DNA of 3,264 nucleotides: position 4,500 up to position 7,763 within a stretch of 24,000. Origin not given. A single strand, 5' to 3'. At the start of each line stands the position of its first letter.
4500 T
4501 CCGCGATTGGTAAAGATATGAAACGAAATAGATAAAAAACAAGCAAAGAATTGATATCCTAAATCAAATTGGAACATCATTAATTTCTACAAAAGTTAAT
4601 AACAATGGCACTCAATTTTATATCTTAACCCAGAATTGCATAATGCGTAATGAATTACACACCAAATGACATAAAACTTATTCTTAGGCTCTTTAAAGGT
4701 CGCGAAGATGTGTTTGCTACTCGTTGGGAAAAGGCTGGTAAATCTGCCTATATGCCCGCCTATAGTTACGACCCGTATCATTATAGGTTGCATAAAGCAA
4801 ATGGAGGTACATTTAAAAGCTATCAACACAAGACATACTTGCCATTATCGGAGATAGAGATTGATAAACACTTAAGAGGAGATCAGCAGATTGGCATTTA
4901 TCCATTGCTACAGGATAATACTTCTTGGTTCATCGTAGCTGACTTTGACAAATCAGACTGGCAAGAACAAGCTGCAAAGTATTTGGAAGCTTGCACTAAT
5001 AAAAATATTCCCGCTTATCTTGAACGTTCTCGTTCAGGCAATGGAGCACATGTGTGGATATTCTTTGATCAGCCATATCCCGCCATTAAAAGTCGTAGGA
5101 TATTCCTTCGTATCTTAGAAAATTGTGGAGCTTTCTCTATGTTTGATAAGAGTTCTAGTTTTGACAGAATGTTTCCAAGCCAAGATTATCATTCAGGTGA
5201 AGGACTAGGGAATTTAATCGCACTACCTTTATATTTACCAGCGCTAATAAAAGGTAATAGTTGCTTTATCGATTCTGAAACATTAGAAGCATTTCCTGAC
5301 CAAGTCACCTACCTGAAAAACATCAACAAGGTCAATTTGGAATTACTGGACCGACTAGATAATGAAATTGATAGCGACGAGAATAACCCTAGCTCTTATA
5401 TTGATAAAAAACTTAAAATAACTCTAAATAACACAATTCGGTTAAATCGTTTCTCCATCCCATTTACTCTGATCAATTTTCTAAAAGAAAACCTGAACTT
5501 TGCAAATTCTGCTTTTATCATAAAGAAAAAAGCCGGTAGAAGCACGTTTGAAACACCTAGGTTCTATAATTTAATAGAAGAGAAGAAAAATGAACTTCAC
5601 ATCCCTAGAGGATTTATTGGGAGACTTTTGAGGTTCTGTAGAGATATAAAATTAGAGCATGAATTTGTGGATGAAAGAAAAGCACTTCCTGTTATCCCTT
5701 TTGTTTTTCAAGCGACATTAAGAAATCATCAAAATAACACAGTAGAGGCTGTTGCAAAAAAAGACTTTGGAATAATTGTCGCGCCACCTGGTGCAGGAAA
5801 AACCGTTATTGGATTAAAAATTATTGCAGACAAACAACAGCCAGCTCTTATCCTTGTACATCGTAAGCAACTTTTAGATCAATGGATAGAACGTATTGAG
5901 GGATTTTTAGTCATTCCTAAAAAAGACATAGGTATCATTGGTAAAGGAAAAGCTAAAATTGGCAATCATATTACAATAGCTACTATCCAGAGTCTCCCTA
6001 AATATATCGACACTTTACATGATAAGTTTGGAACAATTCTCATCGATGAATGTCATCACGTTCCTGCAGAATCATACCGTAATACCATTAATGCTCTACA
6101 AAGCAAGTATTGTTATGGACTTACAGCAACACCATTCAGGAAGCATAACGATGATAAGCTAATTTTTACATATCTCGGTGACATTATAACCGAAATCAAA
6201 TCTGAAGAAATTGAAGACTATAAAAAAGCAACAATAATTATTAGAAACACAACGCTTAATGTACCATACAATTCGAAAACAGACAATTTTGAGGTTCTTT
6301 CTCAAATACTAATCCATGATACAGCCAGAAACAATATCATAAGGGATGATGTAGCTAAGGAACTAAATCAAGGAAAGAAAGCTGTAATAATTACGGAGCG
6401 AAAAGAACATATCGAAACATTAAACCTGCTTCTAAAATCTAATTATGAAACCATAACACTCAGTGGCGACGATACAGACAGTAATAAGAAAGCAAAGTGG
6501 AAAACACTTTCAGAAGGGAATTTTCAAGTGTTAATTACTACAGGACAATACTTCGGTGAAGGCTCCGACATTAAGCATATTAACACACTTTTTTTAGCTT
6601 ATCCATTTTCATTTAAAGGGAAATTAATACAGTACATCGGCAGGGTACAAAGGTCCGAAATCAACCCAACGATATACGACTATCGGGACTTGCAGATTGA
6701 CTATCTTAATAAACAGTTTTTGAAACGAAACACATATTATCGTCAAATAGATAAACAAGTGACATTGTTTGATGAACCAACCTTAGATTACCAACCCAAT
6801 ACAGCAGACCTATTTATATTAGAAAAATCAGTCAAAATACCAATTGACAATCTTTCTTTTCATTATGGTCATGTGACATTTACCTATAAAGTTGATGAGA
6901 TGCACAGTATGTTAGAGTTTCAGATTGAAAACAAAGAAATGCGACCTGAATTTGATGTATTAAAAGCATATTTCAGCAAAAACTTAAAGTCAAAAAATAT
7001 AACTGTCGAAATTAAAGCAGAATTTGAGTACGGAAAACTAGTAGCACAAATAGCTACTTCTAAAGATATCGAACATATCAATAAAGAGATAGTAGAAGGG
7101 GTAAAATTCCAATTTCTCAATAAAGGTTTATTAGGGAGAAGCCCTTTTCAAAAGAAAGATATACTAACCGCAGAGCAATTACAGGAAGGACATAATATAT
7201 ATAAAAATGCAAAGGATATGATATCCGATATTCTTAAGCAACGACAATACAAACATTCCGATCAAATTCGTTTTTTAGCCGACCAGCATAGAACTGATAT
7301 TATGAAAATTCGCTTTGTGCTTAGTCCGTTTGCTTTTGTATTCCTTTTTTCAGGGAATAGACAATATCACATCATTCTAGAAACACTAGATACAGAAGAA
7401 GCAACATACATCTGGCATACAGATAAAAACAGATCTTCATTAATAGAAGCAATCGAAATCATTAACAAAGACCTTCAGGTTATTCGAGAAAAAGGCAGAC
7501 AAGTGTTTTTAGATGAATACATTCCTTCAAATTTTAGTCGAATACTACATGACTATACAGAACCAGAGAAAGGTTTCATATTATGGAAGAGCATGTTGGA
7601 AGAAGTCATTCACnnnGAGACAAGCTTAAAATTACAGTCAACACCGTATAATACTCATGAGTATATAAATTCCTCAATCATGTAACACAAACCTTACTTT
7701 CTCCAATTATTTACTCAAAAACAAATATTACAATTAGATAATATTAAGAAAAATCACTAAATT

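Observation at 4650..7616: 988-aa primase-polymerase (AEP) + SF2 DEAH helicase + unknown-domain fusion as the main cargo of a tRNA islet: candidate uncharacterised defence/conflict effector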

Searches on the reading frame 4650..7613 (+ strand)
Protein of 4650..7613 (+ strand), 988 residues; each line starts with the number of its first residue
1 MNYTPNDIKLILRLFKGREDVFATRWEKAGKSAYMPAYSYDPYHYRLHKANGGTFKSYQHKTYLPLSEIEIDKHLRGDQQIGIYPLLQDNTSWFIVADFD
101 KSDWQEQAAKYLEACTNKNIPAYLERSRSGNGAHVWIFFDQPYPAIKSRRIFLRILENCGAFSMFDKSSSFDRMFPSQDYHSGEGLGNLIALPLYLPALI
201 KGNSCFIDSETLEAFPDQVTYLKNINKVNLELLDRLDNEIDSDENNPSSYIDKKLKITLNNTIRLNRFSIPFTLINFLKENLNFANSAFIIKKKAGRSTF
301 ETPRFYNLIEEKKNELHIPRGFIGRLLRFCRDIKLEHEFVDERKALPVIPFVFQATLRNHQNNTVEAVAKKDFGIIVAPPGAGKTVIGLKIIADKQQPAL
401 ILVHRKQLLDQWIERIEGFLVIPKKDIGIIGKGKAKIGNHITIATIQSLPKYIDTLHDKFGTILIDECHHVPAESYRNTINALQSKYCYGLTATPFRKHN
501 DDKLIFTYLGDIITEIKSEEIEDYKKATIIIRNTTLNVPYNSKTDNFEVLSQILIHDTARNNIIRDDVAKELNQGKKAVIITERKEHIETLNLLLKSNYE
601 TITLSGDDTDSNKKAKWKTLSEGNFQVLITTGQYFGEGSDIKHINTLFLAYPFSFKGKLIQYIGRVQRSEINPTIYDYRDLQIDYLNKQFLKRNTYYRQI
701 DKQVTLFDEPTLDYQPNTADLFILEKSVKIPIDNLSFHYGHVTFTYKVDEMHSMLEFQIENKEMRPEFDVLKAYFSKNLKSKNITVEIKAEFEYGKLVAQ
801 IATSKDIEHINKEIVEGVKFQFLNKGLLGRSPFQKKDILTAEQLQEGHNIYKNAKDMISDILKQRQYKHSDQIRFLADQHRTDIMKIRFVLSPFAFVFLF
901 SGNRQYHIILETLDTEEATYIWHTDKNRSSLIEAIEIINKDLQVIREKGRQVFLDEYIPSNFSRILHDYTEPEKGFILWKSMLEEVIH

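Call 5: search_protein_families(library=pfam, proteins=[window:4650-7613:+], max_evalue=0.1)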
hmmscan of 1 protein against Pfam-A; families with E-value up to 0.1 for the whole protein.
window:4650-7613:+ (988 aa): 7 families
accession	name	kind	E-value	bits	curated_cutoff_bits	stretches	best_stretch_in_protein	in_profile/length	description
PF22548.2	AEP-TOTE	-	2.2e-81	273.3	27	1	7-233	2-227/230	TOTE conflict system, Archaeo-Eukaryotic Primase domain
PF04851.21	ResIII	-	3.2e-29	102.4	22.5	1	356-497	3-164/164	Type III restriction enzyme, res subunit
PF00270.35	DEAD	-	2.2e-09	37.7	26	1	359-498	2-163/167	DEAD/DEAH box helicase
PF00271.37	Helicase_C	-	2.6e-08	34.6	23.5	1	570-669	8-109/110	Helicase conserved C-terminal domain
PF18766.7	SWI2_SNF2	-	1.1e-06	29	26.7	1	364-553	9-203/221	SWI2/SNF2 ATPase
PF13401.12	AAA_22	-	0.027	15.2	27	0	371-477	5-102/130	AAA domain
PF01896.25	DNA_primase_S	-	0.035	14.9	26.8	0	103-146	22-67/163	DNA primase small subunit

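Call 6: search_protein_families(library=ncbifam, proteins=[window:4650-7613:+], max_evalue=0.1)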
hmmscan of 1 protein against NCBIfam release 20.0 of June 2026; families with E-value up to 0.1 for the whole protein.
window:4650-7613:+ (988 aa): 4 families
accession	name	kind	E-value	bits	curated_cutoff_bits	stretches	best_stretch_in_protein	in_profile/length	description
NF040561.1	PrimPol_Msp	equivalog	1.5e-29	103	200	2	64-245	157-350/515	CRISPR-associated primase-polymerase type A1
NF045503.1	repair_heli_XPB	equivalog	5.8e-25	87.8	610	1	355-629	182-468/548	DNA repair helicase XPB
NF053632.1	heli_RadD_YejH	equivalog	2e-15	56.1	720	1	356-499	2-155/573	DNA repair helicase RadD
TIGR00603.1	rad25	subfamily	1.1e-09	37.1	328.7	1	373-503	277-419/734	DNA repair helicase rad25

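Call 7: search_protein_families(library=padloc, proteins=[window:4650-7613:+], max_evalue=0.1)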
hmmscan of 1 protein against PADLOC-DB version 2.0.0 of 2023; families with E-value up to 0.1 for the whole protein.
window:4650-7613:+ (988 aa): 7 families
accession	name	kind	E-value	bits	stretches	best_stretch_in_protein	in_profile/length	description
PDLC01465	PrimPol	-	2.6e-66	222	1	5-268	20-267/276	"CAS-I,CAS-II,CAS-III,CAS-IV,CAS-V,CAS-VI; associated"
PDLC01101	PrimPol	-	6.1e-23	79.2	1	65-233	163-334/490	adaptation polymerase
PDLC03659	mREase_IV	-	2.3e-15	53.6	1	345-673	214-558/945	Type IV methyl-directed restriction enzyme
PDLC02703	PbeA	-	6.6e-09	32.9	1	359-561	249-469/626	PbeA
PDLC01439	typeIV_DinG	-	6.1e-06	23.2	1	354-436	13-98/575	CAS-IV-A; associated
PDLC02705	PbeA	-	0.00025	17.3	1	462-524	377-441/691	PbeA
PDLC04173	GajB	-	0.04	10.9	1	366-404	4-44/471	-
